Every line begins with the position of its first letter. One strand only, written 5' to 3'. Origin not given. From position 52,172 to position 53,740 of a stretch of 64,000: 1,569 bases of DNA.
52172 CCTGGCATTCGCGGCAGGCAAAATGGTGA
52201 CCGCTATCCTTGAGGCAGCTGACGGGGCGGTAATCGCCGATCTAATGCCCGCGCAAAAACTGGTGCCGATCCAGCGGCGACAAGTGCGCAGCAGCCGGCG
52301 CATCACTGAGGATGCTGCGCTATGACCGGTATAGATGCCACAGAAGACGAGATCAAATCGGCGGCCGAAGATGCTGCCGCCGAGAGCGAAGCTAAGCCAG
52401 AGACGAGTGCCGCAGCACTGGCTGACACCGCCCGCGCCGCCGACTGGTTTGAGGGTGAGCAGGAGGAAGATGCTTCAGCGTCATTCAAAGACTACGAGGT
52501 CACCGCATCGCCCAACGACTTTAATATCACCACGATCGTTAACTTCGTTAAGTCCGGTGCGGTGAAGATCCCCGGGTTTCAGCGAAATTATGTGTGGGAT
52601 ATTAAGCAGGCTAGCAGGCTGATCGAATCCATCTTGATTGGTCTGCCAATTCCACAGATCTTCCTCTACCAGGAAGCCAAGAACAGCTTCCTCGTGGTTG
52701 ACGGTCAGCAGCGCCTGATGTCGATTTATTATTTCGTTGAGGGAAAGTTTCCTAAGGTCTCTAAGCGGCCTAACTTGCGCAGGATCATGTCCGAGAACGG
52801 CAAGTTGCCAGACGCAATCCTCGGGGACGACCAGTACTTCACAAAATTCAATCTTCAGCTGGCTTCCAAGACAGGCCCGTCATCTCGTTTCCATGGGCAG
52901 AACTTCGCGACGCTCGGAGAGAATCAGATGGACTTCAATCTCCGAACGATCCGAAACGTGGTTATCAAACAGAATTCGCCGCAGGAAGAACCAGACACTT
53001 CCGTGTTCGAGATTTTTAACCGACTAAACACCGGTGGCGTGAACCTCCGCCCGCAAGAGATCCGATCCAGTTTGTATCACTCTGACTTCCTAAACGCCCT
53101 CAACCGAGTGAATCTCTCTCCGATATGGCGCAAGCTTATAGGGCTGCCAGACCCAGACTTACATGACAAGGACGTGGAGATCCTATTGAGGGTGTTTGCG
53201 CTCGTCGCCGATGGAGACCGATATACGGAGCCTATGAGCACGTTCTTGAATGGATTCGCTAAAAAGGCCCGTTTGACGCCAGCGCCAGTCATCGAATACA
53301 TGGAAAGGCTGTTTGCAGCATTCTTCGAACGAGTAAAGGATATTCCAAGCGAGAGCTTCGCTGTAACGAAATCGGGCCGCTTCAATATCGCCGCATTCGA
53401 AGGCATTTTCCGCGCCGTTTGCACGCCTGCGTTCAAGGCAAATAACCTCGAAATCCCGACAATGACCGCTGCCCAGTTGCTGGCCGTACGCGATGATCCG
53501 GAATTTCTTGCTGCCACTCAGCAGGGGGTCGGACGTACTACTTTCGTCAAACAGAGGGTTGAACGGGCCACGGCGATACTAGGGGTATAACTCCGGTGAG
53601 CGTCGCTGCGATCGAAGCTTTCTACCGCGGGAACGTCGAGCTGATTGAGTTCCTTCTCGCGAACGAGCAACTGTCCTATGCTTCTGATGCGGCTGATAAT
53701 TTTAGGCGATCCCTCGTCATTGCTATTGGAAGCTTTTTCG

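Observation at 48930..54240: Lower-GC 5.3 kb island made only of defence genes, inserted between housekeeping genes with no integrase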

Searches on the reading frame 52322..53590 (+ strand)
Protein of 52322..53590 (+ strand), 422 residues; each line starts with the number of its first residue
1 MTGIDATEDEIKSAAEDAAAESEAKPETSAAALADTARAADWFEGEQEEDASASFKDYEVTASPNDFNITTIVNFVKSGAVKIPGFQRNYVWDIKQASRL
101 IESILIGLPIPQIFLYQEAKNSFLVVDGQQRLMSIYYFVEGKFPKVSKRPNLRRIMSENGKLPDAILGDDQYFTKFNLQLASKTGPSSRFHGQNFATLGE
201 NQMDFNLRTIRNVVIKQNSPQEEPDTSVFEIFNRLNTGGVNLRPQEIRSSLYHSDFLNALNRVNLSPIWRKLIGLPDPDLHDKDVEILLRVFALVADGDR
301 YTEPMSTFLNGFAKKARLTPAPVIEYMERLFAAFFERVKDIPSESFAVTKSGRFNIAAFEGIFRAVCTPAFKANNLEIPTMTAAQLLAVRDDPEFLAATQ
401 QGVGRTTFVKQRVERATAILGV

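Call 3: search_protein_families(library=pfam, proteins=[window:52322-53590:+], max_evalue=0.01)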
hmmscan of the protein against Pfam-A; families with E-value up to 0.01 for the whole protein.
window:52322-53590:+ (422 aa): 1 family
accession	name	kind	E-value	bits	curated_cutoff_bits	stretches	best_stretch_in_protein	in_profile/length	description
PF03235.19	GmrSD_N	-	4e-32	112.4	33.2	1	70-252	2-198/199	GmrSD restriction endonuclease, N-terminal domain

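Call 4: search_protein_families(library=padloc, proteins=[window:52322-53590:+], max_evalue=0.01)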
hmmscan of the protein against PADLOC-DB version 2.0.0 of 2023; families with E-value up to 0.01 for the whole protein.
window:52322-53590:+ (422 aa): 20 families
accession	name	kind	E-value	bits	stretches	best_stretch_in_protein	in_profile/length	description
PDLC03877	NsnA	-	1.6e-52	177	1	35-419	31-378/385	-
PDLC04027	PD-T4-2_A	-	4.7e-38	129.2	2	209-420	152-361/363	-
PDLC04151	HEC-05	-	1.3e-12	45.3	1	65-116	24-75/600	-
PDLC04150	HEC-05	-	4.6e-10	37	1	68-117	9-58/583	-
PDLC04709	PDC-M55C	-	4.8e-10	36.7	1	57-119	5-67/554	-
PDLC04154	HEC-06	-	1.2e-07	28.8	1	78-136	20-86/569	-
PDLC03418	REase_II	-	3.5e-07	27.7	1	84-144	36-96/372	Type II restriction enzyme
PDLC04157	HEC-06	-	1.1e-06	25.5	1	66-139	8-89/558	-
PDLC02786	SspE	-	5.3e-06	23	1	76-108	19-51/766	SspE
PDLC02792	SspE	-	7.3e-06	22.6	1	81-108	24-51/771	SspE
PDLC04155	HEC-06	-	1.6e-05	21.6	1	68-135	8-83/562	-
PDLC02687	Orf5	-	6.1e-05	19.9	1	81-139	18-83/543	Orf5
PDLC02695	Orf5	-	0.00016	18.2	0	75-136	14-92/601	Orf5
PDLC04156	HEC-06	-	0.0014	15.3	1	75-136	15-85/562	-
PDLC02699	Orf5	-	0.0019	15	1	82-136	2-60/530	Orf5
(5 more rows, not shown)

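Call 12: find_encoding_contigs(protein=window:52322-53590:+, flank=10000, max_places=10)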
Protein window:52322-53590:+ (422 aa): 2 contigs read that carry it; 1 place shown.
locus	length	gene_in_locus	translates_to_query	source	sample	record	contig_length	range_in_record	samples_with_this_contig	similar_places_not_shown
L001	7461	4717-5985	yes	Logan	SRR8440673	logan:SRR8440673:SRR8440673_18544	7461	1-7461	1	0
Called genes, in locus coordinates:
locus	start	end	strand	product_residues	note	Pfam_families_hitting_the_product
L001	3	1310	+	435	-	?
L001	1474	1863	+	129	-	PF03852:Vsr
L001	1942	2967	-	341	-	PF07832:Bse634I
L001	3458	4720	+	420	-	PF00145:DNA_methylase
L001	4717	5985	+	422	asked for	PF03235:GmrSD_N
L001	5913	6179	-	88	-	-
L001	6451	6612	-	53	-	-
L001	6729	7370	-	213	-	PF02798:GST_N, PF13417:GST_N_3, PF13409:GST_N_2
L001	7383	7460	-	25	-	?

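Call 24: search_solved_structures(query=window:52322-53587:+, max_evalue=1)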
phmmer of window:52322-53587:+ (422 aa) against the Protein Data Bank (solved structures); distinct sequences matched with E-value up to 1: 5.
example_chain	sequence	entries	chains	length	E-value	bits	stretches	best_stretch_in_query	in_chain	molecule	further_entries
7p9k_A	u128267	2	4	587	0.2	13.7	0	73-117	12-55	DUF262 domain-containing protein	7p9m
5o5k_A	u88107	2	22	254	0.42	12.7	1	298-377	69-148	Adenylate cyclase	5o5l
6q1c_A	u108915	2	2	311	0.44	12.6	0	327-369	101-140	Periplasmic chelated iron-binding protein YfeA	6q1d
5uxs_A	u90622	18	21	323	0.49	12.4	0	327-369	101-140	Periplasmic chelated iron-binding protein YfeA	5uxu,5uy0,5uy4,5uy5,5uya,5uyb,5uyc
7tb6_A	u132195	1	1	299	0.56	12.2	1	112-204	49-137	S. maltophilia CapW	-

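Call 29: find_homologous_proteins(query=window:52322-53587:+, max_evalue=1e-10)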
Query window:52322-53587:+ (422 aa): 3370 proteins with E <= 1e-10 among 8000 candidates; the best 120 are listed.
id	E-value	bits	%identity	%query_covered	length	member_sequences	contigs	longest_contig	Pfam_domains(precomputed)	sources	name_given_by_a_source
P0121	1.2e-248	843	89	100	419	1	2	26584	PF03235.20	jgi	jgi:Protein of unknown function DUF262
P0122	2.5e-223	759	81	100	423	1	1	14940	PF03235.20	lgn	-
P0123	9.1e-215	731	77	99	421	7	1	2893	PF03235.20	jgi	jgi:hypothetical protein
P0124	9.3e-215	731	79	99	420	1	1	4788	PF03235.20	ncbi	-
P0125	1.3e-212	724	77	100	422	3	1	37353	PF03235.20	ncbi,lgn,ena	-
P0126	8.1e-212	721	79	92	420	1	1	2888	PF03235.20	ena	-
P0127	1.5e-206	704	78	93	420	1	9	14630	PF03235.20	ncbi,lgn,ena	-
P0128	1.3e-201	688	76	91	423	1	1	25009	PF03235.20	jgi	jgi:hypothetical protein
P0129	1.4e-194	665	75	91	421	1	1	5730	PF03235.20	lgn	-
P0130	4.1e-192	656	73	94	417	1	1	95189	PF03235.20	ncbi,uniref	ncbi:DUF262 domain-containing protein [Xanthobacter autotrophicus]|uniref:DUF262 domain-containing p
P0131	2.2e-191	654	73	90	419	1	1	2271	PF03235.20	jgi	jgi:hypothetical protein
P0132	1.4e-189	648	73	90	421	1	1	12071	PF03235.20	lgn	-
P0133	3.0e-172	591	64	98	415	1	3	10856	PF03235.20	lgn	-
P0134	3.6e-167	574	66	90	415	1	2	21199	PF03235.20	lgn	-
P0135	3.9e-165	568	66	91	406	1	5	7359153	PF03235.20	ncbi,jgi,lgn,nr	ncbi:MAG: DUF262 domain-containing protein [Alphaproteobacteria bacterium]|jgi:hypothetical protein|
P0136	7.6e-162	557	65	90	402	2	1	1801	PF03235.20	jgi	jgi:hypothetical protein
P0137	3.0e-161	555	64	90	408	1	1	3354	PF03235.20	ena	-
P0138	4.3e-160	551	62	95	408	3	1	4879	PF03235.20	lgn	-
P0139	3.1e-159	548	59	99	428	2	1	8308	PF03235.20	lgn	-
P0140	6.5e-159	547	59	99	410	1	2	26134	PF03235.20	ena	-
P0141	8.2e-159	547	61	95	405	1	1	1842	PF03235.20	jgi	jgi:hypothetical protein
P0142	1.1e-157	543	60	96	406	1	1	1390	PF03235.20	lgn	-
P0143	1.5e-157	543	64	91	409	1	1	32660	PF03235.20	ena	-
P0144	3.4e-157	541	60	97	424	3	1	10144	PF03235.20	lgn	-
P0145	4.6e-157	541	64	90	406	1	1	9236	PF03235.20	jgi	jgi:hypothetical protein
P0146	1.6e-156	539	60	90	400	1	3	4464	PF03235.20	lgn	-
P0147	1.8e-156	539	61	90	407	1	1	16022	PF03235.20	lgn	-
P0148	2.0e-156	539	60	94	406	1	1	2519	PF03235.20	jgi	jgi:hypothetical protein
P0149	2.5e-156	539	63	93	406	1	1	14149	PF03235.20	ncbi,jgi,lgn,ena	jgi:hypothetical protein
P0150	2.7e-156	539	60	91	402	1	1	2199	PF03235.20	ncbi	-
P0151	3.6e-156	538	62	87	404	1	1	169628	PF03235.20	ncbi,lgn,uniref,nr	ncbi:hypothetical protein E9232_006322 [Inquilinus ginsengisoli]|uniref:GmrSD restriction endonuclea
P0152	1.1e-155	537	57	95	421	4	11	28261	PF03235.20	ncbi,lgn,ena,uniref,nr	ncbi:MAG: DUF262 domain-containing protein [Methylobacterium sp.]|uniref:DUF262 domain-containing pr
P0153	1.5e-155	536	61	90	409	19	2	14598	PF03235.20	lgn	-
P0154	3.8e-155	535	60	90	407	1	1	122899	PF03235.20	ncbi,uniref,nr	ncbi:DUF262 domain-containing protein [Bradyrhizobium manausense]|uniref:GmrSD restriction endonucle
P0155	5.1e-155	534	60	91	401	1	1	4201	PF03235.20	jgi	jgi:hypothetical protein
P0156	1.7e-154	533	61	94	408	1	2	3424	PF03235.20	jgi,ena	-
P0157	2.3e-154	532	62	90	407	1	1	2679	PF03235.20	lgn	-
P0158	6.6e-154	531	57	100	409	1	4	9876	PF03235.20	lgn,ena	-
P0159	8.4e-154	530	61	90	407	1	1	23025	PF03235.20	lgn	-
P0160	1.0e-153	530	73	77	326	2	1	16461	PF03235.20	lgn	-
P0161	1.1e-153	530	59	98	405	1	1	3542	PF03235.20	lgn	-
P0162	4.9e-153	528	59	91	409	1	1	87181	PF03235.20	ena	-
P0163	1.4e-152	526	58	94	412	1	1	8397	PF03235.20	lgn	-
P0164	1.4e-152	526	59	95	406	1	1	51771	PF03235.20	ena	-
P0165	4.3e-152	525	58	98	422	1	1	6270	PF03235.20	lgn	-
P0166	7.6e-152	524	59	96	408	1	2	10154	PF03235.20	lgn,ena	-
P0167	7.8e-152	524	59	95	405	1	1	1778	PF03235.20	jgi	jgi:hypothetical protein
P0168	5.3e-151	521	58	97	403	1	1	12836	PF03235.20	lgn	-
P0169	4.2e-150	518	56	95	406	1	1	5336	PF03235.20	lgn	-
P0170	7.8e-150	517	57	98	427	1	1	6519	PF03235.20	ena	-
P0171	3.2e-149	515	53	97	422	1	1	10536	PF03235.20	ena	-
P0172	2.8e-147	509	61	90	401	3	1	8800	PF03235.20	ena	-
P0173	3.4e-147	509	55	96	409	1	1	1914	PF03235.20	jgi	jgi:hypothetical protein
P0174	2.0e-146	506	61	91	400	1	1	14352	PF03235.20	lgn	-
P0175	2.5e-146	506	58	91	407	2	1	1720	PF03235.20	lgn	-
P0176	9.5e-146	504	57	90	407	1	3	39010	PF03235.20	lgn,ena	-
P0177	1.2e-142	494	56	96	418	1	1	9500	PF03235.20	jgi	jgi:hypothetical protein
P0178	1.0e-137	477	54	94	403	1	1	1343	PF03235.20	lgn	-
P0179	3.2e-136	472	55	90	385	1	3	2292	PF03235.20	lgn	-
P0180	5.3e-136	472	56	90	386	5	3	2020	PF03235.20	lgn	-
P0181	3.0e-135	469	53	89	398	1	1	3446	PF03235.20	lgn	-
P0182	5.6e-134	465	55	90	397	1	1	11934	PF03235.20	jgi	jgi:uncharacterized protein with ParB-like and HNH nuclease domain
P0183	8.6e-133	461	53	91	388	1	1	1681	PF03235.20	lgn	-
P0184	1.1e-132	461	54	90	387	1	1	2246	PF03235.20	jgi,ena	-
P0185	2.1e-132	460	52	93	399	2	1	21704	PF03235.20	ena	-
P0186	6.7e-132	458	55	90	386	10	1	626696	PF03235.20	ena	-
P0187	1.1e-131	457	52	91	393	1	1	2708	PF03235.20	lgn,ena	-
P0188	1.4e-131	457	53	91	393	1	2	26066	PF03235.20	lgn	-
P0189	1.4e-131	457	54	90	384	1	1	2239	PF03235.20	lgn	-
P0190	2.5e-131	456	53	90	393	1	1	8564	PF03235.20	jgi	jgi:uncharacterized protein with ParB-like and HNH nuclease domain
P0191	4.5e-131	455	52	92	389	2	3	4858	PF03235.20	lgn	-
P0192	4.6e-131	455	53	92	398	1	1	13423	PF03235.20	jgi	jgi:hypothetical protein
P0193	6.5e-131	455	55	90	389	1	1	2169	PF03235.20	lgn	-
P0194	8.2e-131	455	54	90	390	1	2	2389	PF03235.20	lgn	-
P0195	1.2e-130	454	51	93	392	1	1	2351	PF03235.20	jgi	jgi:uncharacterized protein with ParB-like and HNH nuclease domain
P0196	1.4e-130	454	52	91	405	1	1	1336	PF03235.20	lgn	-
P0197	2.9e-130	453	53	90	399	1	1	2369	PF03235.20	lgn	-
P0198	3.4e-130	453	52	90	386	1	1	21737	PF03235.20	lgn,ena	-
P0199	4.7e-130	452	52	90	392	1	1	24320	PF03235.20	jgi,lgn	jgi:uncharacterized protein with ParB-like and HNH nuclease domain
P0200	5.2e-130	452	51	91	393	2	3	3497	PF03235.20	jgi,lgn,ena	-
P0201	5.8e-130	452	52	92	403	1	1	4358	PF03235.20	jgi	jgi:Protein of unknown function DUF262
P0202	6.0e-130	452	53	91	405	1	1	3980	PF03235.20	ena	-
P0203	9.4e-130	451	52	90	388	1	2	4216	PF03235.20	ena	-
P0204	1.0e-129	451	53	90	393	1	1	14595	PF03235.20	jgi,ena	-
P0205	1.1e-129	451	53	91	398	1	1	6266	PF03235.20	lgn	-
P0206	2.9e-129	450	53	90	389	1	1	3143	PF03235.20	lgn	-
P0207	3.8e-129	449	52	91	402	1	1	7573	PF03235.20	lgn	-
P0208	3.8e-129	449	53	91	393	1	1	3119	PF03235.20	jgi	jgi:uncharacterized protein with ParB-like and HNH nuclease domain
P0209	4.1e-129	449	52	91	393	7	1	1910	PF03235.20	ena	-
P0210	5.5e-129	449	53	90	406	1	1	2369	PF03235.20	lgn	-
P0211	5.5e-129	449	51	92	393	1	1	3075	PF03235.20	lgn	-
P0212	8.7e-129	448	51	91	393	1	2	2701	PF03235.20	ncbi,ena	-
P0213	9.1e-129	448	52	91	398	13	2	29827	PF03235.20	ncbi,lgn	ncbi:MAG: DUF262 domain-containing protein [Gammaproteobacteria bacterium]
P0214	9.4e-129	448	52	91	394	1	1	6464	PF03235.20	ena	-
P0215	1.2e-128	447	51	90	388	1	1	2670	PF03235.20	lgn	-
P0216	1.3e-128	447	51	90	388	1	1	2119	PF03235.20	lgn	-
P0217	1.3e-128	447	52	90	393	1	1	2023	PF03235.20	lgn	-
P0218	1.5e-128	447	52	90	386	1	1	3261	PF03235.20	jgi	jgi:uncharacterized protein with ParB-like and HNH nuclease domain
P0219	1.6e-128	447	53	90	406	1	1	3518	PF03235.20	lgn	-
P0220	1.7e-128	447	53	90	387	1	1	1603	PF03235.20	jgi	jgi:uncharacterized protein with ParB-like and HNH nuclease domain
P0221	2.1e-128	447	52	93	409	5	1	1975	PF03235.20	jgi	jgi:uncharacterized protein with ParB-like and HNH nuclease domain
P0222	2.1e-128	447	52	91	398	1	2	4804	PF03235.20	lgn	-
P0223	2.7e-128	446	52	90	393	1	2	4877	PF03235.20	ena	-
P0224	2.9e-128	446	52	90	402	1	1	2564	PF03235.20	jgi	jgi:hypothetical protein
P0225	3.4e-128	446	52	90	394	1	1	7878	PF03235.20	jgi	jgi:uncharacterized protein with ParB-like and HNH nuclease domain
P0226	3.5e-128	446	53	90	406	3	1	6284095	PF03235.20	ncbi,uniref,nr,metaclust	ncbi:GmrSD restriction endonuclease domain-containing protein [Chamaesiphon minutus]|uniref:GmrSD re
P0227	3.6e-128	446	51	91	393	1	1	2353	PF03235.20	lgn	-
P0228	3.6e-128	446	52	90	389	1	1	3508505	PF03235.20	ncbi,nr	ncbi:conserved hypothetical protein [Candidatus Zixiibacteriota bacterium]|nr:conserved hypothetical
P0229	3.8e-128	446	52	90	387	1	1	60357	PF03235.20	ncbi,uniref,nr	ncbi:GmrSD restriction endonuclease domain-containing protein [Cognatilysobacter segetis]|uniref:Gmr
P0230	4.0e-128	446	54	90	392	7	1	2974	PF03235.20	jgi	jgi:hypothetical protein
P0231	4.6e-128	446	52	92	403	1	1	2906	PF03235.20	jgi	jgi:uncharacterized protein with ParB-like and HNH nuclease domain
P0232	4.6e-128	446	53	90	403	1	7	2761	PF03235.20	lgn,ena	-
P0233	5.3e-128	445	52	90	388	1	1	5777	PF03235.20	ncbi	-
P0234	5.4e-128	445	54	90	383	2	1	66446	PF03235.20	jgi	jgi:uncharacterized protein with ParB-like and HNH nuclease domain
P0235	5.5e-128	445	52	91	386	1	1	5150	PF03235.20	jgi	jgi:hypothetical protein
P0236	6.2e-128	445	52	91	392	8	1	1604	PF03235.20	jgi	jgi:Protein of unknown function DUF262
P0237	6.5e-128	445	51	96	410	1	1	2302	PF03235.20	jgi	jgi:uncharacterized protein with ParB-like and HNH nuclease domain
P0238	7.0e-128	445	53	86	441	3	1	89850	PF03235.20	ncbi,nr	ncbi:DUF262 domain-containing protein [candidate division KSB1 bacterium]|nr:DUF262 domain-containin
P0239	7.1e-128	445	52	90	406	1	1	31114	PF03235.20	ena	-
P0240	7.4e-128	445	52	90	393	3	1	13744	PF03235.20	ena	-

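Call 31: find_encoding_contigs(protein=P0121, flank=10000, max_places=2)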
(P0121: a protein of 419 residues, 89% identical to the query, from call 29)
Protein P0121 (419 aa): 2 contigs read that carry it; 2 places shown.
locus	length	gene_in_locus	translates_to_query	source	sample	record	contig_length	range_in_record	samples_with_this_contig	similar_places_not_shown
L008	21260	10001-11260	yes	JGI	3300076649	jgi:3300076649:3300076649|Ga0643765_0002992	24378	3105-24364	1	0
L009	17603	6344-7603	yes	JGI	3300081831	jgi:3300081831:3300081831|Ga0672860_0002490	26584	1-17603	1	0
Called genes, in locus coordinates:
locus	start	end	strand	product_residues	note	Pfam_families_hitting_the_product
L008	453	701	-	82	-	-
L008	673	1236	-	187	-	-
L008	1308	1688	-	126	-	-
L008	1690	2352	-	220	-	PF01656:CbiA, PF07015:VirC1, PF09140:MipZ (weak), PF10609:ParA, PF13614:AAA_31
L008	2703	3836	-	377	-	-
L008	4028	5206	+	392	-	PF00589:Phage_integrase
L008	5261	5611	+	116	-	-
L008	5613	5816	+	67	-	PF01381:HTH_3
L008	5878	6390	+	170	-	PF03852:Vsr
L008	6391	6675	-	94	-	PF13391:HNH_2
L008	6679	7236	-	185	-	-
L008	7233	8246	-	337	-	PF07832:Bse634I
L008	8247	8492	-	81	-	PF13560:HTH_31, PF12844:HTH_19, PF01381:HTH_3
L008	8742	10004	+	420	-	PF00145:DNA_methylase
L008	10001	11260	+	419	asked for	PF03235:GmrSD_N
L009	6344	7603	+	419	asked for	PF03235:GmrSD_N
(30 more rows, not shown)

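Call 32: find_encoding_contigs(protein=P0122, flank=10000, max_places=2)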
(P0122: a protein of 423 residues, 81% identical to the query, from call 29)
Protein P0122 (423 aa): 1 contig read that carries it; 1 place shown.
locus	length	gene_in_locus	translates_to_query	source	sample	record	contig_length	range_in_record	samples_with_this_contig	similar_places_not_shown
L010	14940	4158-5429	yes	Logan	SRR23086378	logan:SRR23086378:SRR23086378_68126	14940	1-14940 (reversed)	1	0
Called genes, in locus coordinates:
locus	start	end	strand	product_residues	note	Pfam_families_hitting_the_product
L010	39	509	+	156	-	PF01381:HTH_3, PF12844:HTH_19 (weak), PF13560:HTH_31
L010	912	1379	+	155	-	PF03852:Vsr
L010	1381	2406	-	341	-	PF07832:Bse634I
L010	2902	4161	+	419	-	PF00145:DNA_methylase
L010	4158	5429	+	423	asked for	PF03235:GmrSD_N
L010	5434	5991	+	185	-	PF18735:HEPN_RiboL-PSP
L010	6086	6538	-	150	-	-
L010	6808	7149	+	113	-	-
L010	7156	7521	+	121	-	-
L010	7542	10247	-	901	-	PF10412:TrwB_AAD_bind (faint)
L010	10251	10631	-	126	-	-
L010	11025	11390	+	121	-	-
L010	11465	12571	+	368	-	PF14072:DndB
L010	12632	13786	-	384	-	PF01935:DUF87 (weak), PF10412:TrwB_AAD_bind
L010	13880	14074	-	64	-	-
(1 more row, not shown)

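Call 34: find_related_loci(query=A1, collection=genome_contigs, flank=10000)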
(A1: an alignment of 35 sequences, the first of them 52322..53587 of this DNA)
Query A1 (422 aa) in genome_contigs; peptide patterns used: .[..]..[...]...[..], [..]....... (x = any residue, [..] = any of these).
599 stretches matched a pattern (row limit reached: there are more); 461 encode a relative of the query (tblastn E <= 1e-3); the best 80 are kept; 80 distinct loci.
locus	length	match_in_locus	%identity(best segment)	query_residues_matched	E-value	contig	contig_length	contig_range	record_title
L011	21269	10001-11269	70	1-422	0e+0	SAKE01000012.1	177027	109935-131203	MAG: Mesorhizobium sp. isolate N.Ca.ET.020.02.1 NODE_12_length_177027_cov_41.523682, whole genome shotgun sequence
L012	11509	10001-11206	57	18-420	1e-162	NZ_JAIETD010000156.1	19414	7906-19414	MAG: Methylobacterium sp. isolate time.spades.CONCOCT.1kb_002 c_000000000079, whole genome shotgun sequence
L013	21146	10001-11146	60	42-422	3e-161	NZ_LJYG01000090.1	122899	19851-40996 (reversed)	Bradyrhizobium manausense strain BR 3351 contig2084, whole genome shotgun sequence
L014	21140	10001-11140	60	42-420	5e-159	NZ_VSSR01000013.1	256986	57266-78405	Bradyrhizobium cytisi strain CTAW11 CTAW11_S1_R1__contig_13, whole genome shotgun sequence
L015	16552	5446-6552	62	53-420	4e-159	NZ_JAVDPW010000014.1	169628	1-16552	Inquilinus ginsengisoli strain 584 Ga0365416_14, whole genome shotgun sequence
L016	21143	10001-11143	60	42-420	4e-152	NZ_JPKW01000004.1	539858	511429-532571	Paracoccus sp. SM22M-07 scaffold04, whole genome shotgun sequence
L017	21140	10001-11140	55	42-420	4e-140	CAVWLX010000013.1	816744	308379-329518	MAG: uncultured Alphaproteobacteria bacterium isolate MFD04434.bin.1.35 genome assembly, contig: contig_39250, whole gen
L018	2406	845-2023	51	27-420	5e-142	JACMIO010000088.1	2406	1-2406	MAG: bacterium isolate ES-bin-123 ES-bin-123-contig-k141_6957408, whole genome shotgun sequence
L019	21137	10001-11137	52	42-420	4e-134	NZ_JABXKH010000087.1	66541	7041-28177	MAG: Nostoc sp. NMS2 NODE_689_length_66541_cov_265.526, whole genome shotgun sequence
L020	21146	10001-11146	51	39-421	4e-133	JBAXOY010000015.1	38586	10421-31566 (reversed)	MAG: Chlamydiota bacterium isolate ELA517 MAG517_15, whole genome shotgun sequence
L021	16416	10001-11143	53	41-420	4e-133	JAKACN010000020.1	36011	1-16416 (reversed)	MAG: Proteobacteria bacterium isolate WH4.bin15 NODE_841_length_36011_cov_1.315210, whole genome shotgun sequence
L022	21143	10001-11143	52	41-421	2e-132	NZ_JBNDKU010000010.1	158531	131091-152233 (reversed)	Stenotrophomonas sp. AN71 Ga0573097_10, whole genome shotgun sequence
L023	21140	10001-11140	53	40-420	5e-132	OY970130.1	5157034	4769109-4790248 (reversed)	MAG: uncultured Verrucomicrobiae bacterium isolate MFD05705.bin.c.1 genome assembly, chromosome: 1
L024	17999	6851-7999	52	41-420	1e-131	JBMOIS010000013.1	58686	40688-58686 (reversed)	MAG: Chlorobium sp. isolate Deming_bin.463 contig811, whole genome shotgun sequence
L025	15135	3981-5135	51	39-420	7e-132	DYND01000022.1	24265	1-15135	MAG TPA_asm: Chlorobium chlorochromatii isolate SulCav_FS08_3_46_26 SulCav_FS08_3_706_length_24265_cov_11_915366, whole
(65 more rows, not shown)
